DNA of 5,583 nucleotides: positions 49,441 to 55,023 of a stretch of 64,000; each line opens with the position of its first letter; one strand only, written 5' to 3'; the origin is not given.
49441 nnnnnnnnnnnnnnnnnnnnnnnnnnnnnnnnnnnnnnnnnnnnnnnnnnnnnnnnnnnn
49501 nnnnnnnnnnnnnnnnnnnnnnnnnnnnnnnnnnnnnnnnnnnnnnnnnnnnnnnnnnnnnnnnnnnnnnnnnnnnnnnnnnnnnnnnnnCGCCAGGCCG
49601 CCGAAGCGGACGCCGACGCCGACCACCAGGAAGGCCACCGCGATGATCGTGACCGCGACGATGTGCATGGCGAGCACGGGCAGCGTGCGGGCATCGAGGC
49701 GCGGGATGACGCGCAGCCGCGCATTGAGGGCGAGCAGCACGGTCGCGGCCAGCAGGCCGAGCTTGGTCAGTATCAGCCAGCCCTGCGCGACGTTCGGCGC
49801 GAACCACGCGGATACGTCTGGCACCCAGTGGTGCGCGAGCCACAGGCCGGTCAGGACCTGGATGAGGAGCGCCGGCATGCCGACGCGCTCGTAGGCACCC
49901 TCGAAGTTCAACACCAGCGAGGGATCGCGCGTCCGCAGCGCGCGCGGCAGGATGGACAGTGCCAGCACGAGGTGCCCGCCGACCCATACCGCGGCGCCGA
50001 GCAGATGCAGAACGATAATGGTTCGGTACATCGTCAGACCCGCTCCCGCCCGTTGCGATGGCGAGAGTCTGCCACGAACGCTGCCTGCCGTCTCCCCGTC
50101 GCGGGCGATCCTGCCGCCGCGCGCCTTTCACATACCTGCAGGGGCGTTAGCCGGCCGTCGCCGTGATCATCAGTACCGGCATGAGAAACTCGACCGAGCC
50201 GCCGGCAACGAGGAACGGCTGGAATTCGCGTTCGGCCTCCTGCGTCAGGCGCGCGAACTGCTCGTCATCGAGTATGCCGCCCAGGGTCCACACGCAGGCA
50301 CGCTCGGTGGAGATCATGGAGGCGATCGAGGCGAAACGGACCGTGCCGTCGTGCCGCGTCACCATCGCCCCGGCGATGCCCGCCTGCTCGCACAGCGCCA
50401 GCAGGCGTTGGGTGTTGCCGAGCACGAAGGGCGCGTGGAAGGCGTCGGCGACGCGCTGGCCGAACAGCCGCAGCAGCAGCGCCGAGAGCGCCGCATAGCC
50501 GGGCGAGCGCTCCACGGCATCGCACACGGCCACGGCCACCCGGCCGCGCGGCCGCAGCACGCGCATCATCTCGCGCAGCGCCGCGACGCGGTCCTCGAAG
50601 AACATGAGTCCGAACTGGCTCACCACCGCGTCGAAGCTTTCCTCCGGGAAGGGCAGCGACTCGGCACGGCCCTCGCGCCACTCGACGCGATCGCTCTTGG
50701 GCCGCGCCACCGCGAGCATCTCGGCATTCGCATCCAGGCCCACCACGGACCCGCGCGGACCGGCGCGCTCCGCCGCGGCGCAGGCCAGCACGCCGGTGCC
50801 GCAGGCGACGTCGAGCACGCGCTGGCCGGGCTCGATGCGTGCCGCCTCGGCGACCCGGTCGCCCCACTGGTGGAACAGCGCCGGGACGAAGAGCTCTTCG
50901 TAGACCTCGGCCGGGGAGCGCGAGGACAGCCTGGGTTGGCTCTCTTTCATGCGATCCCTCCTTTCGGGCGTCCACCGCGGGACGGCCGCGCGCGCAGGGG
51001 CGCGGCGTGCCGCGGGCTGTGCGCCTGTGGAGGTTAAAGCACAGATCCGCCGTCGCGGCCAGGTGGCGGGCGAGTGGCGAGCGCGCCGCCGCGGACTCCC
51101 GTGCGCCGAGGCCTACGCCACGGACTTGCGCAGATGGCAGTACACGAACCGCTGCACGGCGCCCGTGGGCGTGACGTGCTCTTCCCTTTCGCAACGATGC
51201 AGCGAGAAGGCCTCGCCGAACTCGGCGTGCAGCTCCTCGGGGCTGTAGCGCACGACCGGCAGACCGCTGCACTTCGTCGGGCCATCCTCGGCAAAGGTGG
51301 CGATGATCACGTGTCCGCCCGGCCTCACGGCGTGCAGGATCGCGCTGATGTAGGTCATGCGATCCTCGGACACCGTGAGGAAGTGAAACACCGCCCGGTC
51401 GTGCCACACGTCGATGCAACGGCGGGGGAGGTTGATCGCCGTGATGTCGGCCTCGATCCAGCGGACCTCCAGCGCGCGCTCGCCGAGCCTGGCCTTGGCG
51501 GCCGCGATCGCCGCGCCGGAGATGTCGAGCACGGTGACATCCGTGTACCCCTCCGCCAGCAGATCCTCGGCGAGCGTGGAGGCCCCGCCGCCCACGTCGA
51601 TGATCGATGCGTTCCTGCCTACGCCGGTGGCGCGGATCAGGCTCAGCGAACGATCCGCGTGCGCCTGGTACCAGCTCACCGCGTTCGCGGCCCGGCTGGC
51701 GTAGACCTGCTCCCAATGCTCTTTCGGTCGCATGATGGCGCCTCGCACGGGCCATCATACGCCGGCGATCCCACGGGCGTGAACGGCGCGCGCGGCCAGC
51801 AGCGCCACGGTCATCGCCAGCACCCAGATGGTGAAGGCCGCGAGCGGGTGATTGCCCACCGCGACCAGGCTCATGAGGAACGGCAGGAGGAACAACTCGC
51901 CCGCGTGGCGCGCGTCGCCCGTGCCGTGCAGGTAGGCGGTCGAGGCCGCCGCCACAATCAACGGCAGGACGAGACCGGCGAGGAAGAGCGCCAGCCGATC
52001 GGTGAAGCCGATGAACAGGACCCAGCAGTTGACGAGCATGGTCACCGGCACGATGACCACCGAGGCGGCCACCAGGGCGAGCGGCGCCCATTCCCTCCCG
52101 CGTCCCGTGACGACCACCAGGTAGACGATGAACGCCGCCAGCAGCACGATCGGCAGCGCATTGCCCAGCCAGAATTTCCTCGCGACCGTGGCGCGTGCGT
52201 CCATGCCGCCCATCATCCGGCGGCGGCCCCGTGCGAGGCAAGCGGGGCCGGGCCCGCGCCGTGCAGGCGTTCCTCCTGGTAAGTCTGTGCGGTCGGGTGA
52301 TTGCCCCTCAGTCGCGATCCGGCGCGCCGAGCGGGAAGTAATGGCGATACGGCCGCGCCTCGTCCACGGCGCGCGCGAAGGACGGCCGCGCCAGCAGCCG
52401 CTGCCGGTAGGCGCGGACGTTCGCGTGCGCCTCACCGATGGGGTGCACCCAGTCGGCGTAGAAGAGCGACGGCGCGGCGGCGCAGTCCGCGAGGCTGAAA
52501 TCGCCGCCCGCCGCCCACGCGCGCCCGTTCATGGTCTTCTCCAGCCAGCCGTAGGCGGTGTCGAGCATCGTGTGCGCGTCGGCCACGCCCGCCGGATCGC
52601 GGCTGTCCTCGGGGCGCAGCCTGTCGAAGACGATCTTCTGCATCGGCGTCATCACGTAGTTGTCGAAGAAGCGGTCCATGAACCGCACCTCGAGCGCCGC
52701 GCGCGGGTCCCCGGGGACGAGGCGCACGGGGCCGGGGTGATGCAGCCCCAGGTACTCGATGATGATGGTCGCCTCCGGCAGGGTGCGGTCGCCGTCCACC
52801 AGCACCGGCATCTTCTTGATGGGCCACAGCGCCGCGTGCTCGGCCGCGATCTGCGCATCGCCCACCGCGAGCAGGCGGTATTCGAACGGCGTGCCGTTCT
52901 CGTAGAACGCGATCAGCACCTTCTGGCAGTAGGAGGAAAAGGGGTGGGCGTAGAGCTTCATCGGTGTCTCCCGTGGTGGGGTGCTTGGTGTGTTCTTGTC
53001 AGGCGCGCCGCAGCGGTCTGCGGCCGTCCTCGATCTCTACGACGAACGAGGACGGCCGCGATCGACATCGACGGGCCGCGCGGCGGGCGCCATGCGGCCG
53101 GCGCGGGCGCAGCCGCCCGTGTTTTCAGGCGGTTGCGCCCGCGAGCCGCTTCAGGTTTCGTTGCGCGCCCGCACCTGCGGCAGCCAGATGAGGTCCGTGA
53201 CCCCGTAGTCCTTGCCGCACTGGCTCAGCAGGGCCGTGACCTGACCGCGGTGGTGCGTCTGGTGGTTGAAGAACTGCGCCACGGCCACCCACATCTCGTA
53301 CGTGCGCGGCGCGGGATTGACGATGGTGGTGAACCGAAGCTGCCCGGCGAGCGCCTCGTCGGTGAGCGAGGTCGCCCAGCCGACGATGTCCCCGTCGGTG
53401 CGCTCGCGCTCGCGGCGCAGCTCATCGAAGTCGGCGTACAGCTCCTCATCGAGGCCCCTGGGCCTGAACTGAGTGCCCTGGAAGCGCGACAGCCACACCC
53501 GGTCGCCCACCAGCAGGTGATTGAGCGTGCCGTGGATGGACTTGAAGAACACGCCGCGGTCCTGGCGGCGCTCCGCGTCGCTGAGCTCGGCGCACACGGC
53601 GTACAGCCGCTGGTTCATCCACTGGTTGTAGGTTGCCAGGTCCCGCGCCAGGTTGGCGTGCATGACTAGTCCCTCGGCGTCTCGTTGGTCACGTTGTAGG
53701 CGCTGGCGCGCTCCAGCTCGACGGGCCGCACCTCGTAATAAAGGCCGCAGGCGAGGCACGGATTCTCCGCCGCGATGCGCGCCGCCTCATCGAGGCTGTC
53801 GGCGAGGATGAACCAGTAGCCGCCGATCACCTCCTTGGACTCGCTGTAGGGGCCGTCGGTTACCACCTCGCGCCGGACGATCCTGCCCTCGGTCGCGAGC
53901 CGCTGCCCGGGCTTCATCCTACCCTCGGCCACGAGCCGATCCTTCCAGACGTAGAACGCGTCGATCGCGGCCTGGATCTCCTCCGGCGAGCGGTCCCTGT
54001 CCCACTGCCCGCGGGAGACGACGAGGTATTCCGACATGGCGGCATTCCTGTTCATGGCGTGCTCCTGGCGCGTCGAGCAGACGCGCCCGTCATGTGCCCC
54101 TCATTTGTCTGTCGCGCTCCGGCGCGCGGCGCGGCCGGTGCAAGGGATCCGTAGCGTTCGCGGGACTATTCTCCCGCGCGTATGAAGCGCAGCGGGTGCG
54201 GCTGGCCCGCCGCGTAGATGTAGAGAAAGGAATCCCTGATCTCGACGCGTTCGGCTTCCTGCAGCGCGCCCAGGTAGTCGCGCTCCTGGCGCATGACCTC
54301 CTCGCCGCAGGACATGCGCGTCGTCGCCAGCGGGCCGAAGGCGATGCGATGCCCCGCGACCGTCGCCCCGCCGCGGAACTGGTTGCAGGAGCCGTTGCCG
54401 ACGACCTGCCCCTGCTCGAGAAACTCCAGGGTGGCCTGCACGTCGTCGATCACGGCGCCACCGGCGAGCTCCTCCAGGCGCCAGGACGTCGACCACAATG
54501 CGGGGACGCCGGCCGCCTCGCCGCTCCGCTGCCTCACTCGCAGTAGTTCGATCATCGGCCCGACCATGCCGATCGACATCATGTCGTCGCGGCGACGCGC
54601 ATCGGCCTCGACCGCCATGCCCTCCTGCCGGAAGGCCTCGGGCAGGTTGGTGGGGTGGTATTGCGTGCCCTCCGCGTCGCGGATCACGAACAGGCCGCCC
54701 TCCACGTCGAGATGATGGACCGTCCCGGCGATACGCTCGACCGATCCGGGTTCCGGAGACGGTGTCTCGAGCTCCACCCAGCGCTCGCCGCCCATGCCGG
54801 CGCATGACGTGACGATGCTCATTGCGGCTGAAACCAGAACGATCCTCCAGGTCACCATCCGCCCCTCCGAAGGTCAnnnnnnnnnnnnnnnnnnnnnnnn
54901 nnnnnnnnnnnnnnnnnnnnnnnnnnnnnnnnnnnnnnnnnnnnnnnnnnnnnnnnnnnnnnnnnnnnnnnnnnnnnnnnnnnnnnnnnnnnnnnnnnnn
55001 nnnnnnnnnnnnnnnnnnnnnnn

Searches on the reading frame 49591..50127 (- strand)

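Call 78: search_protein_families(library=pfam, proteins=[window:49591-50127:-], max_evalue=0.01)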
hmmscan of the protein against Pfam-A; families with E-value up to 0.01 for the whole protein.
window:49591-50127:- (179 aa): 2 families
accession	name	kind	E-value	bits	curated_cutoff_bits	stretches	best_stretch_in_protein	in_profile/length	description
PF05425.18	CopD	-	6.4e-09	36.6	32.1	1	78-170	6-102/105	Copper resistance protein D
PF10027.14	DUF2269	-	0.0068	16.9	28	0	37-121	3-82/150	Predicted integral membrane protein (DUF2269)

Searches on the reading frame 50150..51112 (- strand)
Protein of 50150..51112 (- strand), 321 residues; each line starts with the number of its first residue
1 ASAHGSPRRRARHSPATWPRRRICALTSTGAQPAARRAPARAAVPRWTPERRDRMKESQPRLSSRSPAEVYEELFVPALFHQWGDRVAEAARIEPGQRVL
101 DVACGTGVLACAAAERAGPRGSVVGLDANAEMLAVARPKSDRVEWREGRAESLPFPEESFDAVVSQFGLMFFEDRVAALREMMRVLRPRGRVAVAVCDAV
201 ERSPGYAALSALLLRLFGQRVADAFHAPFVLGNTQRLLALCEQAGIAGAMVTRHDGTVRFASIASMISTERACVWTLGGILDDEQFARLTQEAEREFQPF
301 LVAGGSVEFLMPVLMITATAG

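Call 23: search_protein_families(library=pfam, proteins=[window:50150-51112:-], max_evalue=0.0001)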
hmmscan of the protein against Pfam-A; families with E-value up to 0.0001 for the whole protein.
window:50150-51112:- (321 aa): 9 families
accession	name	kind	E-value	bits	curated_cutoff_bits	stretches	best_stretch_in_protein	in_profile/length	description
PF08241.18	Methyltransf_11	-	3.2e-25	89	21.2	1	100-193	1-94/95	Methyltransferase domain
PF13649.12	Methyltransf_25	-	3.1e-24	85.9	27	1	99-190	1-97/97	Methyltransferase domain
PF01209.24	Ubie_methyltran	-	1.1e-23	84.2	20.1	1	81-222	33-182/233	ubiE/COQ5 methyltransferase family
PF13847.12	Methyltransf_31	-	8.3e-22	77.9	27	1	94-204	2-119/145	Methyltransferase domain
PF08242.18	Methyltransf_12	-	3.9e-13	50.4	30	1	100-192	1-98/98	Methyltransferase domain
PF13489.12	Methyltransf_23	-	1.6e-09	38.2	27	1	79-199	5-121/164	Methyltransferase domain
PF01728.25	FtsJ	-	3.5e-06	27.5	24.1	1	89-261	14-138/181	FtsJ-like methyltransferase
PF05175.20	MTS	-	3.4e-05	24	23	1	96-143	32-78/170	Methyltransferase small domain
PF01135.25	PCMT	-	9.8e-05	22.6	20.3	0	89-137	67-115/210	Protein-L-isoaspartate(D-aspartate) O-methyltransferase (PCMT)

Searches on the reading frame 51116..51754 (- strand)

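Call 57: search_protein_families(library=pfam, proteins=[window:51116-51754:-], max_evalue=0.0001)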
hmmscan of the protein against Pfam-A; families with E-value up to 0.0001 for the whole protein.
window:51116-51754:- (213 aa): 7 families
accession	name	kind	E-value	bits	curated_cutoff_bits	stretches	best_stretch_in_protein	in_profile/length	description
PF13649.12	Methyltransf_25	-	5.2e-13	49.9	27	1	51-147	1-97/97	Methyltransferase domain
PF08241.18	Methyltransf_11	-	1.2e-12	48.7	21.2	1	53-151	2-95/95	Methyltransferase domain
PF08242.18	Methyltransf_12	-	1.5e-09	38.9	30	1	52-149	1-98/98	Methyltransferase domain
PF13847.12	Methyltransf_31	-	5.4e-09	36.3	27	1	48-155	4-113/145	Methyltransferase domain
PF01209.24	Ubie_methyltran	-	9.6e-06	25.5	20.1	1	24-154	24-154/233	ubiE/COQ5 methyltransferase family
PF05401.17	NodS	-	3.5e-05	24.2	24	1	43-151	39-144/201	Nodulation protein S (NodS)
PF00891.24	Methyltransf_2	-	5.3e-05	23.1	22.3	1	41-153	56-166/210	O-methyltransferase domain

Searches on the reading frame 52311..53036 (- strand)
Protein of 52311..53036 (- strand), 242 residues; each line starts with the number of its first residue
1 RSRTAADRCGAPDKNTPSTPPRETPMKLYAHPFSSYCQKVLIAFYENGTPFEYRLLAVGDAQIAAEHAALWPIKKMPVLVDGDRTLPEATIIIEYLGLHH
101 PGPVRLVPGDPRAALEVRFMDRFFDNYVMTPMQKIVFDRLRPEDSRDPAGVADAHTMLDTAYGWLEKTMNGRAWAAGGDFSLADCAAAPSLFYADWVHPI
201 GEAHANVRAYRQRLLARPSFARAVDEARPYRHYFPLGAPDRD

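Call 57: search_protein_families(library=pfam, proteins=[window:52311-53036:-], max_evalue=0.0001)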
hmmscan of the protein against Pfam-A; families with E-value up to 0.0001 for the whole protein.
window:52311-53036:- (242 aa): 5 families
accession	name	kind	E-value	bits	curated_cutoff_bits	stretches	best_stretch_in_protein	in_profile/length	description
PF13417.12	GST_N_3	-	7.4e-14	52.3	22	1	28-103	1-74/75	Glutathione S-transferase, N-terminal domain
PF02798.26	GST_N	-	1e-10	42.2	20.9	1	25-96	2-74/76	Glutathione S-transferase, N-terminal domain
PF13409.12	GST_N_2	-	8.7e-09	36.3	25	1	33-96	1-67/70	Glutathione S-transferase, N-terminal domain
PF00043.30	GST_C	-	8.6e-08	32.8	20.7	1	133-218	6-93/93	Glutathione S-transferase, C-terminal domain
PF13410.11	GST_C_2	-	1.1e-07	32.3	24.9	1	149-213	2-69/69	Glutathione S-transferase, C-terminal domain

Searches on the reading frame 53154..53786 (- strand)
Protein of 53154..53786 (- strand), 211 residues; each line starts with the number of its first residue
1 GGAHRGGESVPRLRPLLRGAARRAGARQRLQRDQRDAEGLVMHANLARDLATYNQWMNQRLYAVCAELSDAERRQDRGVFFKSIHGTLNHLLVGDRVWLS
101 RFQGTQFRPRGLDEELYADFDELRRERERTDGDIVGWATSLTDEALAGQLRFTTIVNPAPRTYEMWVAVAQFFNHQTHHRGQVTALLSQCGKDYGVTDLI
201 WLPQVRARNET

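Call 57: search_protein_families(library=pfam, proteins=[window:53154-53786:-], max_evalue=0.0001)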
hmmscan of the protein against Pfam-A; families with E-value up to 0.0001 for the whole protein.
window:53154-53786:- (211 aa): 2 families
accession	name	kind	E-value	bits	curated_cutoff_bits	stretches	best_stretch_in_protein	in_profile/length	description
PF05163.17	DinB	-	2.4e-27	96.4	23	1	47-204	6-159/165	DinB family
PF12867.12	DinB_2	-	1.9e-10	41.7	24.8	1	57-183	5-128/128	DinB superfamily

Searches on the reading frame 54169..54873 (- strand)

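Call 57: search_protein_families(library=pfam, proteins=[window:54169-54873:-], max_evalue=0.0001)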
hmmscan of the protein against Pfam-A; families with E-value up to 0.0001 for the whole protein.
window:54169-54873:- (235 aa): 1 family
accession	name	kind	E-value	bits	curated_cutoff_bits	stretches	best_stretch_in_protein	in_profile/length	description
PF03724.22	META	-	1.6e-26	92.9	24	1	128-222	6-100/109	META domain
